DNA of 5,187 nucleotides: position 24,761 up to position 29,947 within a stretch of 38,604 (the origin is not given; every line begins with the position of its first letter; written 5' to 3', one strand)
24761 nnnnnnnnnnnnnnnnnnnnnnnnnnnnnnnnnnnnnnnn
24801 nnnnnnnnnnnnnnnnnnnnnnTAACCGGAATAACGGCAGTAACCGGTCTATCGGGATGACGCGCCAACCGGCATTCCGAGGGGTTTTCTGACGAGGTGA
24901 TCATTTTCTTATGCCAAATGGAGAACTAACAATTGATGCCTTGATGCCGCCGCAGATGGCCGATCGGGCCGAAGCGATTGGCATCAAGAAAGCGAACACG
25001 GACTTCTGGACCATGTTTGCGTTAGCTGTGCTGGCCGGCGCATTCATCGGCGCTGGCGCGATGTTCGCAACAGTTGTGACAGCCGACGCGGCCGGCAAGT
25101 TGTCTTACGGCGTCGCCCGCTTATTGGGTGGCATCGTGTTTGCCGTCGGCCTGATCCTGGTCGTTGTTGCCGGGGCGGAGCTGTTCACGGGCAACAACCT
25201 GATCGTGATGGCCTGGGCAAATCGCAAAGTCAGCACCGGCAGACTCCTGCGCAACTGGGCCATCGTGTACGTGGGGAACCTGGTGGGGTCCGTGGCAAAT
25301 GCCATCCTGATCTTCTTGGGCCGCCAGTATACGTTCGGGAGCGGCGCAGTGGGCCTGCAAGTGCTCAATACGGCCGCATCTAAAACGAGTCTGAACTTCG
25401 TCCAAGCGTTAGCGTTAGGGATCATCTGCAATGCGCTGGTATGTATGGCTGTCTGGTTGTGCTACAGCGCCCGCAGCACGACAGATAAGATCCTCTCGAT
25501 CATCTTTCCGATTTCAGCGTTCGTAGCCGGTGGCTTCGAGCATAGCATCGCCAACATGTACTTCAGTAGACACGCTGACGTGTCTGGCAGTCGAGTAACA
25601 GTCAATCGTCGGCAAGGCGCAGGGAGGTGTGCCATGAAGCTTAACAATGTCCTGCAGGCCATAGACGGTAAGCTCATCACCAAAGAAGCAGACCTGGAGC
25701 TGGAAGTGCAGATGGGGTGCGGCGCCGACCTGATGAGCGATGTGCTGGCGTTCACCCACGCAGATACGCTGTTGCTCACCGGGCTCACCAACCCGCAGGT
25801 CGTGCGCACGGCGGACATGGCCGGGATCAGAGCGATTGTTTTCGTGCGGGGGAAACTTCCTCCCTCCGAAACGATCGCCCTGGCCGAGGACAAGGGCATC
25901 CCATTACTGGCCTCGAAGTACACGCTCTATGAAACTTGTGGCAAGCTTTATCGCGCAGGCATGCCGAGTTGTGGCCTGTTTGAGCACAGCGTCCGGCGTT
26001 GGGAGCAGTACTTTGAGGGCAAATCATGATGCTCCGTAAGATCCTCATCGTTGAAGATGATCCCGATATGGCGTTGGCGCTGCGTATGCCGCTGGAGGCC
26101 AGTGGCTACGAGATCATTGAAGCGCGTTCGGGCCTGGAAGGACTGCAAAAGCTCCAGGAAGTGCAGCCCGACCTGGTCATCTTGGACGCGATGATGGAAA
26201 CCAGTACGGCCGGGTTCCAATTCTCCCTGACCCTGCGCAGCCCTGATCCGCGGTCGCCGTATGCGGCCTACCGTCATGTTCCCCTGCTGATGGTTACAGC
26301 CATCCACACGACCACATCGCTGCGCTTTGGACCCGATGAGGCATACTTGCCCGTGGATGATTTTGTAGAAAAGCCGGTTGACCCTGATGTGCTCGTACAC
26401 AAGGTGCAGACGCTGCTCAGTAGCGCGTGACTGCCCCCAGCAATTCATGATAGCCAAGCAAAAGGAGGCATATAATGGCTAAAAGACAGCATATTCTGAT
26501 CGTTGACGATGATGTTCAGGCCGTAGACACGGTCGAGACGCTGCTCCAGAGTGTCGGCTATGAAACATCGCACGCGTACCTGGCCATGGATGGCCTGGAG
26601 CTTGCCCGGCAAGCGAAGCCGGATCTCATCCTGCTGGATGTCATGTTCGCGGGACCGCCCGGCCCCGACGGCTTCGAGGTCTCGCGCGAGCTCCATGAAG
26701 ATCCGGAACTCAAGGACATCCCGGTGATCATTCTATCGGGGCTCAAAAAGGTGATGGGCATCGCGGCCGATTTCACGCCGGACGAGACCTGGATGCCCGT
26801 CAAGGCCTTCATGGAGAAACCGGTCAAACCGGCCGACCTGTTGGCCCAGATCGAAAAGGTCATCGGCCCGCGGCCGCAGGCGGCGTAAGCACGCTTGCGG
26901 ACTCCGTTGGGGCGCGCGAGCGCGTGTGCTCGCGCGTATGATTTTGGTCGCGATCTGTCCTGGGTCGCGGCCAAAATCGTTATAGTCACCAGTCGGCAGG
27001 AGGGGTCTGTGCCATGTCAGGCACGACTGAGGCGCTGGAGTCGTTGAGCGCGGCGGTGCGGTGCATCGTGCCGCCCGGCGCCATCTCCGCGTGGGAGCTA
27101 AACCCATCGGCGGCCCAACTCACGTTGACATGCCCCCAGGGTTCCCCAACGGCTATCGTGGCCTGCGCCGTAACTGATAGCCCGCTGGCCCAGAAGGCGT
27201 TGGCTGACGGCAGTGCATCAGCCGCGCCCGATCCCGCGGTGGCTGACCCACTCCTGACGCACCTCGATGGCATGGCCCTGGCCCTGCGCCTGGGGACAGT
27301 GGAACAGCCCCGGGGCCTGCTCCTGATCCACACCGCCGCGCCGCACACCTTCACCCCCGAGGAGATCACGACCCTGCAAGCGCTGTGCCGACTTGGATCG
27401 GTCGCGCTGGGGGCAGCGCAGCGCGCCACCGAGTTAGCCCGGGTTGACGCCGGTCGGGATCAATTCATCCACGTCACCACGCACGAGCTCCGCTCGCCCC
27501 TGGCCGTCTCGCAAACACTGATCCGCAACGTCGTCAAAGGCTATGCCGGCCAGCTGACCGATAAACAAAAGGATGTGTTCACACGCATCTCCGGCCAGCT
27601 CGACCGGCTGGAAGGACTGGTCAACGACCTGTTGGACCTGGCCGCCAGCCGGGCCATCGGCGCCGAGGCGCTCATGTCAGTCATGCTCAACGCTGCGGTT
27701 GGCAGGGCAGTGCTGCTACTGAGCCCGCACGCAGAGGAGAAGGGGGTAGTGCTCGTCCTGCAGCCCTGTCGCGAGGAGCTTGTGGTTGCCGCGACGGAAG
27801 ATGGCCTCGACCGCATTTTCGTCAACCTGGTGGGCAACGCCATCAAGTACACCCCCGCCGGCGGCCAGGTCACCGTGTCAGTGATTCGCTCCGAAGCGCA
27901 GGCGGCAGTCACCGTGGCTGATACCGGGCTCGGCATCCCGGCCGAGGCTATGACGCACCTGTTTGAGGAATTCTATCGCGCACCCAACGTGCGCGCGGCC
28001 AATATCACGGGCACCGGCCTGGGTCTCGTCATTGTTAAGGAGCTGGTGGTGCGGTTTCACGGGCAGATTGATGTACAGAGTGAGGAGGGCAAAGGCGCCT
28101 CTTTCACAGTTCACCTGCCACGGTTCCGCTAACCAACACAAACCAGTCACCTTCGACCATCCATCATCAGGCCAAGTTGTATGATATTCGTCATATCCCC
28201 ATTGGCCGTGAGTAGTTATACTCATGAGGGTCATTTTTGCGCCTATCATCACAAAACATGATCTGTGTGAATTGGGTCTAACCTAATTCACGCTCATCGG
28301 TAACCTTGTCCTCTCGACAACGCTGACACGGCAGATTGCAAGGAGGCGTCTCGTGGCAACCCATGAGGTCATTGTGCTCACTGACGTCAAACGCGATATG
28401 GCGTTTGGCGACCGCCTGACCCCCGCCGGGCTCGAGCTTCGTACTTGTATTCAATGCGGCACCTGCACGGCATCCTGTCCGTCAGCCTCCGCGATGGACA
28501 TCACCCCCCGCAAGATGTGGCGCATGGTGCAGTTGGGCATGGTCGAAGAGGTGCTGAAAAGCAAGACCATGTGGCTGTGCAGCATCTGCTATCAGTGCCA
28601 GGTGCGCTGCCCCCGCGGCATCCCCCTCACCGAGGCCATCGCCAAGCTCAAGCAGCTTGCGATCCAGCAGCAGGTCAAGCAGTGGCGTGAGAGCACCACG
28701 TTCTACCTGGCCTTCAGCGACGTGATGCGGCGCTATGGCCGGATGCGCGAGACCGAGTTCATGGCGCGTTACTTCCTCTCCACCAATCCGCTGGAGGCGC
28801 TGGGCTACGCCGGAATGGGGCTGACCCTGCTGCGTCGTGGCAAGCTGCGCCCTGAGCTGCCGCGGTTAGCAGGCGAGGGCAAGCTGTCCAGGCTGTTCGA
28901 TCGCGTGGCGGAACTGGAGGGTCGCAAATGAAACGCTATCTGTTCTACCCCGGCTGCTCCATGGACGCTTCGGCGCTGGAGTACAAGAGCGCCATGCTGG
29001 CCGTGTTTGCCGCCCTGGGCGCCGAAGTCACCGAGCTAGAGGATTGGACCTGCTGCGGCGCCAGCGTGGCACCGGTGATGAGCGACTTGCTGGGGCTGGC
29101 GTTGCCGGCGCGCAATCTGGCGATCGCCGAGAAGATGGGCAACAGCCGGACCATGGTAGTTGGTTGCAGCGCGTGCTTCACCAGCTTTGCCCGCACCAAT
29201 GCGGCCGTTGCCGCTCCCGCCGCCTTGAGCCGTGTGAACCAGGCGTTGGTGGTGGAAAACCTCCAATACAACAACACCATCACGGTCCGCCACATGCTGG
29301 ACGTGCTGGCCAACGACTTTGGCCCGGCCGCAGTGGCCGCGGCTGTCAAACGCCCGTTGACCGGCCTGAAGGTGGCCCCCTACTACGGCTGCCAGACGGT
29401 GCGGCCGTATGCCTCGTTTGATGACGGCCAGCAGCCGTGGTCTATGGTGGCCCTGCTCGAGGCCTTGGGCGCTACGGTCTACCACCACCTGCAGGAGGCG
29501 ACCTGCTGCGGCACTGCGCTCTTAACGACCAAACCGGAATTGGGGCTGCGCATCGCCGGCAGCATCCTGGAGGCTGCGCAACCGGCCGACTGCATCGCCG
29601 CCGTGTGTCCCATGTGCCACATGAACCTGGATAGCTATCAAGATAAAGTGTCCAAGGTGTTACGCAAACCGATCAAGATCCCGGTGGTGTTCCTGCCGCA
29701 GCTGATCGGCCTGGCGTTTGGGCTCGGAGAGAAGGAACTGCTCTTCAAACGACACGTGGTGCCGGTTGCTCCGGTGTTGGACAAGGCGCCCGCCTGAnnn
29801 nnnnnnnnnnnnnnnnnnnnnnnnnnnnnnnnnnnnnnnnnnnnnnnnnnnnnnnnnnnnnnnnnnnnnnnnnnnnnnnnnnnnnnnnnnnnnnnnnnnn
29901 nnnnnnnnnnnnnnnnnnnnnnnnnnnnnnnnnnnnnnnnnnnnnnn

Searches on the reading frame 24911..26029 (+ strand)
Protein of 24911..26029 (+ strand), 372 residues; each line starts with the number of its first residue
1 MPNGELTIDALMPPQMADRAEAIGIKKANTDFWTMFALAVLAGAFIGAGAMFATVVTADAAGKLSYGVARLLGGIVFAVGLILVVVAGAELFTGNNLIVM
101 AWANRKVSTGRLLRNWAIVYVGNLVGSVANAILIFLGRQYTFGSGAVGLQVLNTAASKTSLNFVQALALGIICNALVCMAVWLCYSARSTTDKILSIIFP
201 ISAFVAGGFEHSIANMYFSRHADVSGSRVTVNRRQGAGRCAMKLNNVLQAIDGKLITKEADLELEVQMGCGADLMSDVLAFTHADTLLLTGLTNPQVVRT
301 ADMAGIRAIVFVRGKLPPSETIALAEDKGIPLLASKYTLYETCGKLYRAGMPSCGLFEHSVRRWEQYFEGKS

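Call 15: search_protein_families(library=pfam, proteins=[window:24911-26029:+])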
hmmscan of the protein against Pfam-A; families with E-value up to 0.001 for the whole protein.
window:24911-26029:+ (372 aa): 2 families
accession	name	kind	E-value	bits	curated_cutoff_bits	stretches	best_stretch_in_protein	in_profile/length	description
PF01226.23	Form_Nir_trans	-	6.6e-65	219.3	34.6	1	15-218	1-201/240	Formate/nitrite transporter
PF07085.17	DRTGG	-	1.9e-06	28.1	25.2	1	246-347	1-103/105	DRTGG domain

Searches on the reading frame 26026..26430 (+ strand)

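Call 68: search_protein_families(library=pfam, proteins=[window:26026-26430:+], max_evalue=0.00001)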
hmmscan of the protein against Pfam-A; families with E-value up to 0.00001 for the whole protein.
window:26026-26430:+ (134 aa): 1 family
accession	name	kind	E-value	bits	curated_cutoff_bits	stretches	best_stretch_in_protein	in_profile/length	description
PF00072.30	Response_reg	-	4.8e-16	59.4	30.2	1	6-128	1-111/111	Response regulator receiver domain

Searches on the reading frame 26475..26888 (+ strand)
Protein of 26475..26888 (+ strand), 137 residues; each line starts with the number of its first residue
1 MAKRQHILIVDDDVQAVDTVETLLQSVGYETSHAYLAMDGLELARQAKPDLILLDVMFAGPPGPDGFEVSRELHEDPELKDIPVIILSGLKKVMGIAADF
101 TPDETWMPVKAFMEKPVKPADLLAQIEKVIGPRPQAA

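Call 68: search_protein_families(library=pfam, proteins=[window:26475-26888:+], max_evalue=0.00001)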
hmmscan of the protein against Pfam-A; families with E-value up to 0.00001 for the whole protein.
window:26475-26888:+ (137 aa): 1 family
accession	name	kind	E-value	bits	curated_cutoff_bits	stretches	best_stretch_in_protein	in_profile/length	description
PF00072.30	Response_reg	-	1e-14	55.1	30.2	1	7-126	1-110/111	Response regulator receiver domain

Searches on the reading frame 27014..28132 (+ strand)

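Call 68: search_protein_families(library=pfam, proteins=[window:27014-28132:+], max_evalue=0.00001)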
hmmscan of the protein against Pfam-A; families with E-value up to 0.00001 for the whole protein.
window:27014-28132:+ (372 aa): 2 families
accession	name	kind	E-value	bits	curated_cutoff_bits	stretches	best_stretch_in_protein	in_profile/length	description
PF02518.31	HATPase_c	-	4.8e-28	98.3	26.4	1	262-370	3-109/111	Histidine kinase-, DNA gyrase B-, and HSP90-like ATPase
PF00512.31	HisKA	-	1.9e-10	41.1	26.9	1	148-211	2-62/66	His Kinase A (phospho-acceptor) domain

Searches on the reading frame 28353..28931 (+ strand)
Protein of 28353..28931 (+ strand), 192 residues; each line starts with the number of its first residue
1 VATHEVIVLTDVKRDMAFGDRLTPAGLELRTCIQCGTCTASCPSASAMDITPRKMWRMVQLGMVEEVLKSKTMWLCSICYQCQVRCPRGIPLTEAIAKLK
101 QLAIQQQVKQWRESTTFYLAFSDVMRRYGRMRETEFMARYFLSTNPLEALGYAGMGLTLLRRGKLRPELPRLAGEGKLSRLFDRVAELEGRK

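Call 68: search_protein_families(library=pfam, proteins=[window:28353-28931:+], max_evalue=0.00001)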
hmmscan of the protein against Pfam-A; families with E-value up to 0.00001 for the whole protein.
window:28353-28931:+ (192 aa): 5 families
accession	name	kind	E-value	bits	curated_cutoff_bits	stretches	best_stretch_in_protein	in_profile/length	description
PF13534.11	Fer4_17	-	6.4e-12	46.3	22.2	1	32-90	2-60/61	4Fe-4S dicluster domain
PF13183.11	Fer4_8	-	9.2e-12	45.8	27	1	28-90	1-68/68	4Fe-4S dicluster domain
PF13187.11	Fer4_9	-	1.8e-08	34.7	27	1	32-89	2-50/52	4Fe-4S dicluster domain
PF12838.12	Fer4_7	-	3.6e-06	27.8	27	1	31-90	1-52/52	4Fe-4S dicluster domain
PF13237.11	Fer4_10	-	5.7e-06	26.6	25.5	0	28-87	5-53/53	4Fe-4S dicluster domain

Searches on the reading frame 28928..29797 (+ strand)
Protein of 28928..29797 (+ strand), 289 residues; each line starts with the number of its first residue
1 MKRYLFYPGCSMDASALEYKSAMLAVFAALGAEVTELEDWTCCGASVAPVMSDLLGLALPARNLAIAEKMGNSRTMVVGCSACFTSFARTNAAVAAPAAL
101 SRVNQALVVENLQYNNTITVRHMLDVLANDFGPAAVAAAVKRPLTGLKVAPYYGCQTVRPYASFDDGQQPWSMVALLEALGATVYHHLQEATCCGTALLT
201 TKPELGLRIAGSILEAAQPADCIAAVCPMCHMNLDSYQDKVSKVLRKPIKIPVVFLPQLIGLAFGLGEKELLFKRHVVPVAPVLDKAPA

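Call 68: search_protein_families(library=pfam, proteins=[window:28928-29797:+], max_evalue=0.00001)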
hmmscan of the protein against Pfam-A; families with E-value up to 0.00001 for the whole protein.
window:28928-29797:+ (289 aa): 1 family
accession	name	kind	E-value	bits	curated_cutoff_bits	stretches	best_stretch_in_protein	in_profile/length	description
PF02754.22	CCG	-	2.6e-24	85.6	20.6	2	4-87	1-84/85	Cysteine-rich domain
